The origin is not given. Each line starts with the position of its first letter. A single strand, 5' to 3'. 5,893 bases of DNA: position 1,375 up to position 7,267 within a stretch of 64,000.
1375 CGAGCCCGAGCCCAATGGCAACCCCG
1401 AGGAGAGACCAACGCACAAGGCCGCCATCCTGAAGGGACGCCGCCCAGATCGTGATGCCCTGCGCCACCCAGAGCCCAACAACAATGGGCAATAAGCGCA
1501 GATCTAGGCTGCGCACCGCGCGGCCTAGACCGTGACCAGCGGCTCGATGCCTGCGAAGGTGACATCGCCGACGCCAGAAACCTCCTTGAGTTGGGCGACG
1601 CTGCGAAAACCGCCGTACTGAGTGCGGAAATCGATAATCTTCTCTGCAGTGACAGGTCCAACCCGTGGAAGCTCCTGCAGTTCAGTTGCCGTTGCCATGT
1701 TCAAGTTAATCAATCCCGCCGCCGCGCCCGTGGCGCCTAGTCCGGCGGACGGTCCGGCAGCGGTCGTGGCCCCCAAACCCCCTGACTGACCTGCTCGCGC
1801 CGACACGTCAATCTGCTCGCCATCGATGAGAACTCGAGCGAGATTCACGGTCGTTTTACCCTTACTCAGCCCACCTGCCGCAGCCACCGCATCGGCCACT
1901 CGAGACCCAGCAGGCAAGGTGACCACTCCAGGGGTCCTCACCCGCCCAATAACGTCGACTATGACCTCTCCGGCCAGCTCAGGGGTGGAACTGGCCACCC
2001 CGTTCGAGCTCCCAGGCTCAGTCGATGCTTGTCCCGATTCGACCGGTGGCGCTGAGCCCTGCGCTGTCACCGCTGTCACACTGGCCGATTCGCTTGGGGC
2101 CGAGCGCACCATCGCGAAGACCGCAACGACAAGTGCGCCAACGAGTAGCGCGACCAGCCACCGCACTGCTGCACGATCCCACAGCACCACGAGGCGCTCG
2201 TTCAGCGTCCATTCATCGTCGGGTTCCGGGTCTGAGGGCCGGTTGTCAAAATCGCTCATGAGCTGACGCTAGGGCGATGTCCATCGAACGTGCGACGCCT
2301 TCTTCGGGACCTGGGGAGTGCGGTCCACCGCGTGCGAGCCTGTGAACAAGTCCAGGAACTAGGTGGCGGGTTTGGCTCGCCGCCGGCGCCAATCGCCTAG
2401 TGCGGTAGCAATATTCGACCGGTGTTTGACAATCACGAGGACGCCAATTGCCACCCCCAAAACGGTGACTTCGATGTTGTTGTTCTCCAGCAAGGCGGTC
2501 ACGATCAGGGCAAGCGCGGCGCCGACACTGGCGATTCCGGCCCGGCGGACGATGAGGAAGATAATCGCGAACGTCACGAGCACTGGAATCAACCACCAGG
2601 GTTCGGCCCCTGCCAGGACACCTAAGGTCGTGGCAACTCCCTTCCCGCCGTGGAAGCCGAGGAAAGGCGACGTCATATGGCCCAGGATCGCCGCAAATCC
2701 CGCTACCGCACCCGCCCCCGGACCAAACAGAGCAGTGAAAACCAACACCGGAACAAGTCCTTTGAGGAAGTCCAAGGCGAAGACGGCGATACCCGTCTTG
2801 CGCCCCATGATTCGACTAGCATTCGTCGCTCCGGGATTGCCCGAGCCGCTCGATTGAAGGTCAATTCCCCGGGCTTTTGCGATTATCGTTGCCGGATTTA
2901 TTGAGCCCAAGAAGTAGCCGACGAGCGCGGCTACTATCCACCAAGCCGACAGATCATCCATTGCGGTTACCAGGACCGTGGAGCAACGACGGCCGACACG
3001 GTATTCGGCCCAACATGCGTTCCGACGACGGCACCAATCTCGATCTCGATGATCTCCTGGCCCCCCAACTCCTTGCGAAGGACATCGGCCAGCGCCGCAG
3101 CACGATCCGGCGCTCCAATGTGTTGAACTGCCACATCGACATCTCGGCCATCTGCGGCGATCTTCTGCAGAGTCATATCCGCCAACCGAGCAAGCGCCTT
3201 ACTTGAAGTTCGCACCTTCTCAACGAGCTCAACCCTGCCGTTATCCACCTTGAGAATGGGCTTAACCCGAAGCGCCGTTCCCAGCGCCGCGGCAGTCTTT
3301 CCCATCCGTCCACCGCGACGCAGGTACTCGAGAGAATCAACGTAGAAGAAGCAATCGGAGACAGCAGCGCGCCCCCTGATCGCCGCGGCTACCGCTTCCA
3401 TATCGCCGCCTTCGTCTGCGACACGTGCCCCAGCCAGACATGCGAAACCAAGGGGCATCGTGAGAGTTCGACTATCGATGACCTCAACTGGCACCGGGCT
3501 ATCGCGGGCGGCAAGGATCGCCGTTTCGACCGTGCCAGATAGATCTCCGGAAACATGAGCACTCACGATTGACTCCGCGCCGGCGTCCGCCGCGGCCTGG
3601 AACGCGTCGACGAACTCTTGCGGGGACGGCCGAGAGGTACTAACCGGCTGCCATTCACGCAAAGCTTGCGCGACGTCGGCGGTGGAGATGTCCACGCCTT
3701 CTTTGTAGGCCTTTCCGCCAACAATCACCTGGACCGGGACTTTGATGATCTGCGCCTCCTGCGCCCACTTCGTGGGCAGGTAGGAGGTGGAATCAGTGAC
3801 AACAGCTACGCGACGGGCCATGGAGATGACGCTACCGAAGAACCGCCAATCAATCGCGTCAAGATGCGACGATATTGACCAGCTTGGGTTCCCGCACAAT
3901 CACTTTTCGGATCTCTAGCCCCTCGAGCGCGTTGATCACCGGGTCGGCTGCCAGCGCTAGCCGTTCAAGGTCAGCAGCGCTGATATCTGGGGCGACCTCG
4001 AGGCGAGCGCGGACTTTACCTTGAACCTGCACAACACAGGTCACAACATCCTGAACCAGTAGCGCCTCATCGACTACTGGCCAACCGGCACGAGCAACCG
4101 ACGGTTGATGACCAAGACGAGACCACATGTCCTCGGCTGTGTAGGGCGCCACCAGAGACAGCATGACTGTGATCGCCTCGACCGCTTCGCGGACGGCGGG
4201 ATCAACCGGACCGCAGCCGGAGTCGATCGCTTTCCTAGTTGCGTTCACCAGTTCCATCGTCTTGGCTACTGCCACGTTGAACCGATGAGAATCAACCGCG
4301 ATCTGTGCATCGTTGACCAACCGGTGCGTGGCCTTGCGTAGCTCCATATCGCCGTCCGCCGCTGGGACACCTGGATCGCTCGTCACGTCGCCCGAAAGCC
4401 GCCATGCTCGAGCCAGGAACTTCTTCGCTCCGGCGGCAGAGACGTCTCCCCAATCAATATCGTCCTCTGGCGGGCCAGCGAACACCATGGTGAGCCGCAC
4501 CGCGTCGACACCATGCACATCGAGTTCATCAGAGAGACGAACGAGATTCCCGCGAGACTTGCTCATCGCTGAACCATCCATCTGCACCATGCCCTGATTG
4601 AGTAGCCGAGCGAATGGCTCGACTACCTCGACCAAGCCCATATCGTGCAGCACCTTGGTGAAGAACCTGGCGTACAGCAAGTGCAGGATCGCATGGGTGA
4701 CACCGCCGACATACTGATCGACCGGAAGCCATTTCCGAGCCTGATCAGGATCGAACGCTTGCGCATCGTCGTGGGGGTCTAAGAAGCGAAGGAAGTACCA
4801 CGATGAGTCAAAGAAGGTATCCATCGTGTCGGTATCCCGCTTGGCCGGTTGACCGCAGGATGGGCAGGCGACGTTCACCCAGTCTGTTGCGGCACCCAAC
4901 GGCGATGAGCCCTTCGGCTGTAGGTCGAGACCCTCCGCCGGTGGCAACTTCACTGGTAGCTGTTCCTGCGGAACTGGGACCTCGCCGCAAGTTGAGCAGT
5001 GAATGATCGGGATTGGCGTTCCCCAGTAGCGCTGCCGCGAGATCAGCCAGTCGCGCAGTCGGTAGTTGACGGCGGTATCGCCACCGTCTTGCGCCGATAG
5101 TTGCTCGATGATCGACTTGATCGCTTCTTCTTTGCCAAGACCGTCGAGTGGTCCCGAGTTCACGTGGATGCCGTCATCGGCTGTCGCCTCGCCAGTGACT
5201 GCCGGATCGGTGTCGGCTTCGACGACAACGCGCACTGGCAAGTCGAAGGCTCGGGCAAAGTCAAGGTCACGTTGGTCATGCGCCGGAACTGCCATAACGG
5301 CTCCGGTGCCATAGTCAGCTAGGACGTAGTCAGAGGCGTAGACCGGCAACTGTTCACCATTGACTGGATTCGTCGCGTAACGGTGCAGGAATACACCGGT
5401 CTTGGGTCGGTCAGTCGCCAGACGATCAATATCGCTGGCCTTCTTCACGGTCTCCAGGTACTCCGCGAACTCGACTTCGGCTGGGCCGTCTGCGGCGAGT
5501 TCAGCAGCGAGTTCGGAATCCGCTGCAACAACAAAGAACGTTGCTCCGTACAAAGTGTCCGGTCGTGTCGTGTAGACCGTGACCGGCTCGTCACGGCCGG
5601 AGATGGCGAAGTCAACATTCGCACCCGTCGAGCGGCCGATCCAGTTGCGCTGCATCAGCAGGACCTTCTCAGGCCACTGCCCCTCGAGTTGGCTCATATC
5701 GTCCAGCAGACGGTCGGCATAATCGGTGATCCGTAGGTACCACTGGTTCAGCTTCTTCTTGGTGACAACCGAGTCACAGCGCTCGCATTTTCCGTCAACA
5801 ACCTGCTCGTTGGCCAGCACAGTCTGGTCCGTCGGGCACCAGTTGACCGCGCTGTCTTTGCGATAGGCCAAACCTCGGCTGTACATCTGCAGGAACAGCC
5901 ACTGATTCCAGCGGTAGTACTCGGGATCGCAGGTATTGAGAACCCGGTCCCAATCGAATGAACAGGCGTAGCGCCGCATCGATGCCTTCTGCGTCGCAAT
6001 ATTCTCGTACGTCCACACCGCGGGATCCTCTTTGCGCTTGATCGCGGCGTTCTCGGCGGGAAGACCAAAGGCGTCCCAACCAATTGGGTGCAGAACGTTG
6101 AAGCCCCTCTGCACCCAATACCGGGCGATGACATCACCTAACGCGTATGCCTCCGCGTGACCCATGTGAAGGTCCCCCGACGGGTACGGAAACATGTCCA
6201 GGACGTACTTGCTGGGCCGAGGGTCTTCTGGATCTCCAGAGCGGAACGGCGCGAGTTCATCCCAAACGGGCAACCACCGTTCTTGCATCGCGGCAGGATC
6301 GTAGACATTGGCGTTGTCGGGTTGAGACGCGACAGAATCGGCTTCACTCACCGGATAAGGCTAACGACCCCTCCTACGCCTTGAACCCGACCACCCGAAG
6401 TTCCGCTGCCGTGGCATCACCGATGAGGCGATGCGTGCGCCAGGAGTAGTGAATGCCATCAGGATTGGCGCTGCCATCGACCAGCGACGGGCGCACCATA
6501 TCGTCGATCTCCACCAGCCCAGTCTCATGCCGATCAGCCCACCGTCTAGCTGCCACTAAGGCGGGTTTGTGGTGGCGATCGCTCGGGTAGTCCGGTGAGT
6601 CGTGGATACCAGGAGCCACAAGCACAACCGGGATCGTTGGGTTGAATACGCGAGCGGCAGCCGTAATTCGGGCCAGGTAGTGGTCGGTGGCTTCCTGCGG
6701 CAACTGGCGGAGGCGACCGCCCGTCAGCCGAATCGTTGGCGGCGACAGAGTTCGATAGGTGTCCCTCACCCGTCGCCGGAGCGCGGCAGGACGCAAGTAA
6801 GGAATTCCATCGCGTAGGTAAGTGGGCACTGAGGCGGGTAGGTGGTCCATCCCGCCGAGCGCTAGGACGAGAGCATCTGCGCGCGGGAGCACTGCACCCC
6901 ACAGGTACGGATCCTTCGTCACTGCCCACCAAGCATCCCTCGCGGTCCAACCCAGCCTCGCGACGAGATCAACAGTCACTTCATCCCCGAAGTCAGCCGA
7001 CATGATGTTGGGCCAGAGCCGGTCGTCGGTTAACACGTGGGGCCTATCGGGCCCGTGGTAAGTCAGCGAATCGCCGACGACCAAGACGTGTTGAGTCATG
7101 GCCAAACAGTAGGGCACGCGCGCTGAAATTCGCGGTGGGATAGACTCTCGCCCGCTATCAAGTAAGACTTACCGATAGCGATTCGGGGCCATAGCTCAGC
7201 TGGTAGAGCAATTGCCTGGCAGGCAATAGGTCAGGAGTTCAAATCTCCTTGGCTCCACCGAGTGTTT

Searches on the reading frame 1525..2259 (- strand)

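Call 40: search_protein_families(library=pfam, proteins=[window:1525-2259:-], max_evalue=0.0001)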
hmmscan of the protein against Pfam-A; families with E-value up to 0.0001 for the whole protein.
window:1525-2259:- (244 aa): 4 families
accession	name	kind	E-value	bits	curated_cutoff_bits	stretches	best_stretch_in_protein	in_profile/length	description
PF12836.13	HHH_3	-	1.6e-18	67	27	1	182-242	4-64/65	Helix-hairpin-helix motif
PF10531.15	SLBB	-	3.1e-11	43.3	27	1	100-150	1-52/55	SLBB domain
PF00633.29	HHH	-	6.2e-07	29.4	24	0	184-211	3-30/30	Helix-hairpin-helix motif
PF22461.2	SLBB_2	-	3.9e-05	24.1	27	1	101-160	3-63/79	SLBB domain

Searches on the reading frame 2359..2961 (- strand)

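Call 40: search_protein_families(library=pfam, proteins=[window:2359-2961:-], max_evalue=0.0001)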
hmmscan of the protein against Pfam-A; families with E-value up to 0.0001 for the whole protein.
window:2359-2961:- (200 aa): 1 family
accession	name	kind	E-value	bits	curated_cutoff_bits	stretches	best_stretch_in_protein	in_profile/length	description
PF02660.20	G3P_acyltransf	-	5.9e-46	157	24.1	1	14-185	1-162/164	Glycerol-3-phosphate acyltransferase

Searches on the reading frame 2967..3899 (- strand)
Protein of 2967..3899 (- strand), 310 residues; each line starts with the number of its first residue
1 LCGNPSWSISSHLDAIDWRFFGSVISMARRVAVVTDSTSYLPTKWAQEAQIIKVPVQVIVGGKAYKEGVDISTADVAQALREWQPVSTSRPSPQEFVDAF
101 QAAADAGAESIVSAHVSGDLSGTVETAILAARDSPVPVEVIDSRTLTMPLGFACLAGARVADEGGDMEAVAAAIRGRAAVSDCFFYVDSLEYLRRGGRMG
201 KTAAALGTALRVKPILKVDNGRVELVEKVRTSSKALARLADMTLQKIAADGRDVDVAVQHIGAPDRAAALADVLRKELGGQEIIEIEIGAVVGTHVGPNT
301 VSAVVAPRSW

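Call 40: search_protein_families(library=pfam, proteins=[window:2967-3899:-], max_evalue=0.0001)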
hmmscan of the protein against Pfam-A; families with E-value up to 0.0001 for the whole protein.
window:2967-3899:- (310 aa): 1 family
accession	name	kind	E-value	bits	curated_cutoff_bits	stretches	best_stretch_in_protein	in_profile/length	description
PF02645.21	DegV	-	3.1e-78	263.4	27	1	31-307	2-279/280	Uncharacterised protein, DegV family COG1307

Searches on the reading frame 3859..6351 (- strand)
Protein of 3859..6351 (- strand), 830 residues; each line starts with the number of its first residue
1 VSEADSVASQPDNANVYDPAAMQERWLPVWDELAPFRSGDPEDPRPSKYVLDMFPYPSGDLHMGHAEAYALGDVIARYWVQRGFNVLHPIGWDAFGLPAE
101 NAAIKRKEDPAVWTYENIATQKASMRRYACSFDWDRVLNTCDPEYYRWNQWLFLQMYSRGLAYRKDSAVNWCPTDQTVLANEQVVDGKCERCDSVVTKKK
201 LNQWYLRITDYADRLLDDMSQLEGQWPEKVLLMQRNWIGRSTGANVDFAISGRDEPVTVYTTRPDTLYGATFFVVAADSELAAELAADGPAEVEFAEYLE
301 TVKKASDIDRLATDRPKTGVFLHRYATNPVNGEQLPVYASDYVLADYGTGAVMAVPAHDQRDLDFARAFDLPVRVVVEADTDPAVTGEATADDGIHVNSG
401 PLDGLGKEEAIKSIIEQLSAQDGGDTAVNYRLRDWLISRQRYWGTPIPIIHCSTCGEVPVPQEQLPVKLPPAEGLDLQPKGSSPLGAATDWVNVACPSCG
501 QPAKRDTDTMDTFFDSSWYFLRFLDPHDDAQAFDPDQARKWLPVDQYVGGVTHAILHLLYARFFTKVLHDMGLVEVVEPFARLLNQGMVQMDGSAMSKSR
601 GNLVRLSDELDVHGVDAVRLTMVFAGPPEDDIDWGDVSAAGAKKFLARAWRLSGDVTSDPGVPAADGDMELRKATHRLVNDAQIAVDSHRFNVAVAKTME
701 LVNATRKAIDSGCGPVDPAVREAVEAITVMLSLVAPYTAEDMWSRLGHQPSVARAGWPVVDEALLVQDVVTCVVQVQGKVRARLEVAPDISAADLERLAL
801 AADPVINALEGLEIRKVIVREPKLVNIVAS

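Call 40: search_protein_families(library=pfam, proteins=[window:3859-6351:-], max_evalue=0.0001)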
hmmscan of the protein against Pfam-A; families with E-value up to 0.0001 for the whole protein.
window:3859-6351:- (830 aa): 5 families
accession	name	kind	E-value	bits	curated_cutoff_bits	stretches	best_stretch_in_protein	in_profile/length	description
PF13603.12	tRNA-synt_1_2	-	1.4e-60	204.4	25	1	235-418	1-184/185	Leucyl-tRNA synthetase, editing domain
PF00133.28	tRNA-synt_1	-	2.1e-44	152.4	22.7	2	26-222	2-210/414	tRNA synthetases class I (I, L, M and V)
PF09334.17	tRNA-synt_1g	-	9.2e-28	97.5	20.1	1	53-194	6-144/391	tRNA synthetases class I (M)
PF08264.19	Anticodon_1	-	6.3e-15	55.8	25.1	1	670-791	3-143/148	Anticodon-binding domain of tRNA ligase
PF01406.26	tRNA-synt_1e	-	4.3e-05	23.5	27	0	583-623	241-281/301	tRNA synthetases class I (C) catalytic domain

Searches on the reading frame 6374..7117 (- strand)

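Call 40: search_protein_families(library=pfam, proteins=[window:6374-7117:-], max_evalue=0.0001)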
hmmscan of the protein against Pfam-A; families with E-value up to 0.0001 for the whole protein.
window:6374-7117:- (247 aa): 1 family
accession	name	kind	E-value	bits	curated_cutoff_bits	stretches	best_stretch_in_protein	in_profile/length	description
PF13472.12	Lipase_GDSL_2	-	2.1e-06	28.8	32.9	1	13-231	1-178/178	GDSL-like Lipase/Acylhydrolase family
